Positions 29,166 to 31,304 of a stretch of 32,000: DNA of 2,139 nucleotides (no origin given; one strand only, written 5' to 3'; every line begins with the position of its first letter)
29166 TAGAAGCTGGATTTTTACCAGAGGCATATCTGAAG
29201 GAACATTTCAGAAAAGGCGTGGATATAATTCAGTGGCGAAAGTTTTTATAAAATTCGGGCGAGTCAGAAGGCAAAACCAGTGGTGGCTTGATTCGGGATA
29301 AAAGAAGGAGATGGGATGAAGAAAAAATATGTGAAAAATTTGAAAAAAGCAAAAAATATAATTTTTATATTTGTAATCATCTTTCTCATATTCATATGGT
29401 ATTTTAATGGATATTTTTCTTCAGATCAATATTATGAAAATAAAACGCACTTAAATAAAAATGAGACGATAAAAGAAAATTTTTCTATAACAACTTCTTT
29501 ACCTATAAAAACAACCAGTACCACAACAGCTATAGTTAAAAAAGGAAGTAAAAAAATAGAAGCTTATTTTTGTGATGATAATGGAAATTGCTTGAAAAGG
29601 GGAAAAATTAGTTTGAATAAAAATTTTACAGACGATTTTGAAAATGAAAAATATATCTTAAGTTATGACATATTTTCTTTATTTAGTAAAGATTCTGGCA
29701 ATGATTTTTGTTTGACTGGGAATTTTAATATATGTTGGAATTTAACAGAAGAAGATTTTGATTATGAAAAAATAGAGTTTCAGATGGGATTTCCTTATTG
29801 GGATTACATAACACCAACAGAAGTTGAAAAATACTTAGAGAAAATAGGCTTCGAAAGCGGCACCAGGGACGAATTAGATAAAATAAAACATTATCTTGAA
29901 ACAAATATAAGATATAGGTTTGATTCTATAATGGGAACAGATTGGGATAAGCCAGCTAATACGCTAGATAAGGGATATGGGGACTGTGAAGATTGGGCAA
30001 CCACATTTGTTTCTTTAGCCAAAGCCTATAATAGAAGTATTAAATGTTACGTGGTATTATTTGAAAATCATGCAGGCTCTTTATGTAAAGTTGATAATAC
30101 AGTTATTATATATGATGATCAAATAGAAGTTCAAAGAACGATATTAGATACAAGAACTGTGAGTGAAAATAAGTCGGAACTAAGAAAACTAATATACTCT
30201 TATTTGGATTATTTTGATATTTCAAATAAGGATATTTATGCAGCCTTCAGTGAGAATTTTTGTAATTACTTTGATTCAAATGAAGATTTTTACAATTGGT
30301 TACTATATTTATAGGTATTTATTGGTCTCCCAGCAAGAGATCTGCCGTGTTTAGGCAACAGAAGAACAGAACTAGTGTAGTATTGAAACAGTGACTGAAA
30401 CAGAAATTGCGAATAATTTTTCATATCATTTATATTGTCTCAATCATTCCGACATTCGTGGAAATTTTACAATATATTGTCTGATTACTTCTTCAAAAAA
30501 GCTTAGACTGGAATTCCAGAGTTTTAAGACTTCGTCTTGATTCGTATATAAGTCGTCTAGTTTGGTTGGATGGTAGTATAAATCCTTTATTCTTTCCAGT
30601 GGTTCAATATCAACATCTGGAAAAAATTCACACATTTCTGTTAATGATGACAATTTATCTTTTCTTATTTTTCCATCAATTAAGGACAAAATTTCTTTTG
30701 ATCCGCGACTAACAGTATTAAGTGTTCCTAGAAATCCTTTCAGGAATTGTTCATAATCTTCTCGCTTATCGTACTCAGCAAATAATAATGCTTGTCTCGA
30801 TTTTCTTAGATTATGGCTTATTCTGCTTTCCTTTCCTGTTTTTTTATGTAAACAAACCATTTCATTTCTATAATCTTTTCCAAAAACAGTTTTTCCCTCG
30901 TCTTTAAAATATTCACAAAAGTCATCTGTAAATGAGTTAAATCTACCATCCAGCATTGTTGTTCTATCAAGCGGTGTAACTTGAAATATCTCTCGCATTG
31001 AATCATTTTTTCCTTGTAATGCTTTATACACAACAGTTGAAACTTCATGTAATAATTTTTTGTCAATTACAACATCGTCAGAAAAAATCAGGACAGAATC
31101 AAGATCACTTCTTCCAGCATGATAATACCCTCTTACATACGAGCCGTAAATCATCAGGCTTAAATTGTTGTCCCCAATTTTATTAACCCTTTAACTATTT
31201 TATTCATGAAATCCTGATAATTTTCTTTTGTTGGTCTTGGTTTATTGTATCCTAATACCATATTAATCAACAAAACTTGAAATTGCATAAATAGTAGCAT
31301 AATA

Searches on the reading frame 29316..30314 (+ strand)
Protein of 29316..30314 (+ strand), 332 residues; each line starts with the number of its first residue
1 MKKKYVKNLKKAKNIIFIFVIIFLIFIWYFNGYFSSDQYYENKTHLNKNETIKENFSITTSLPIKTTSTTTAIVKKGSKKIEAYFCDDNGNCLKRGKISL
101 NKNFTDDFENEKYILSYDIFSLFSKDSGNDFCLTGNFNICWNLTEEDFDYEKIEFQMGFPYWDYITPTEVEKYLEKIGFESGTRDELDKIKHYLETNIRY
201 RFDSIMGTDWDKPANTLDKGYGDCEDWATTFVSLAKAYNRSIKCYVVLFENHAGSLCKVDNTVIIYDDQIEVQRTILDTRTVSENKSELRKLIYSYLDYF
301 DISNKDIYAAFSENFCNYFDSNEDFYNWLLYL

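Call 9: search_protein_families(library=pfam, proteins=[window:29316-30314:+])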
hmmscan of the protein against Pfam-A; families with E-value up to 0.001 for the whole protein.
window:29316-30314:+ (332 aa): 2 families
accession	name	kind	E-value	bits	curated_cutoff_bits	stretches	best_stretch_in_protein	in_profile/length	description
PF01841.26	Transglut_core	-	5.1e-06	27.2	23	1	179-237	10-67/108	Transglutaminase-like superfamily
PF04473.18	DUF553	-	0.00077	19.4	20.5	0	186-271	18-116/140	Transglutaminase-like domain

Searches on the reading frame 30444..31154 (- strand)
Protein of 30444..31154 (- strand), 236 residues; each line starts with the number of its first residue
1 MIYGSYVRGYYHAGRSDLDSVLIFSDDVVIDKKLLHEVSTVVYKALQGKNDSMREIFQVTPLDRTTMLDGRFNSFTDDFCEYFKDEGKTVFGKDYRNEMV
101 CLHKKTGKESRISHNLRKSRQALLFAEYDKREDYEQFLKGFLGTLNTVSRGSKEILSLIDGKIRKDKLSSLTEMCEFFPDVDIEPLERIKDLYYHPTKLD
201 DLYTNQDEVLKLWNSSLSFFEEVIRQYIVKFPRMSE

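Call 20: search_protein_families(library=pfam, proteins=[window:30444-31154:-])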
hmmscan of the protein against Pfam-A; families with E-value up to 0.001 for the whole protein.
window:30444-31154:- (236 aa): 0 families

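Call 62: find_encoding_contigs(protein=window:30444-31154:-, flank=10000, max_places=3)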
Protein window:30444-31154:- (236 aa): 4 contigs read that carry it; 3 places shown.
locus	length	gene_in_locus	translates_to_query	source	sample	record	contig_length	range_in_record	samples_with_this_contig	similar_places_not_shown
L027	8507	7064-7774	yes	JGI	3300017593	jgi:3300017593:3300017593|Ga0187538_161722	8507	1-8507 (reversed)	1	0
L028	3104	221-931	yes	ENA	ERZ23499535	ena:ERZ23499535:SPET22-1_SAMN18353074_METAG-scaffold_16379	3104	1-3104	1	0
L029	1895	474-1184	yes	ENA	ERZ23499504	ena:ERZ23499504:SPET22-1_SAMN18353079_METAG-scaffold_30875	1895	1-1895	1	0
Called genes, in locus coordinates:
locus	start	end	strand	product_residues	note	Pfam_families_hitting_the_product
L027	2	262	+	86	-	?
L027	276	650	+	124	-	PF01198:Ribosomal_L31e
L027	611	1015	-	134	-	PF01090:Ribosomal_S19e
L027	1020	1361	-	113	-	PF04032:Rpr2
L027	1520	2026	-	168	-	-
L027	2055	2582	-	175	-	-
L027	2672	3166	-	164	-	-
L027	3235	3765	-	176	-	PF00079:Serpin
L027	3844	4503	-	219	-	PF00079:Serpin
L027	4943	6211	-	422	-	PF13173:AAA_14, PF13635:DUF4143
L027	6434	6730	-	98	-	-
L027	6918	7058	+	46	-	-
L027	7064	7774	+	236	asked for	-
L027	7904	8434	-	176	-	PF01841:Transglut_core (weak)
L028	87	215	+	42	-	-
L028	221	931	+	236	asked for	-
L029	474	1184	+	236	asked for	-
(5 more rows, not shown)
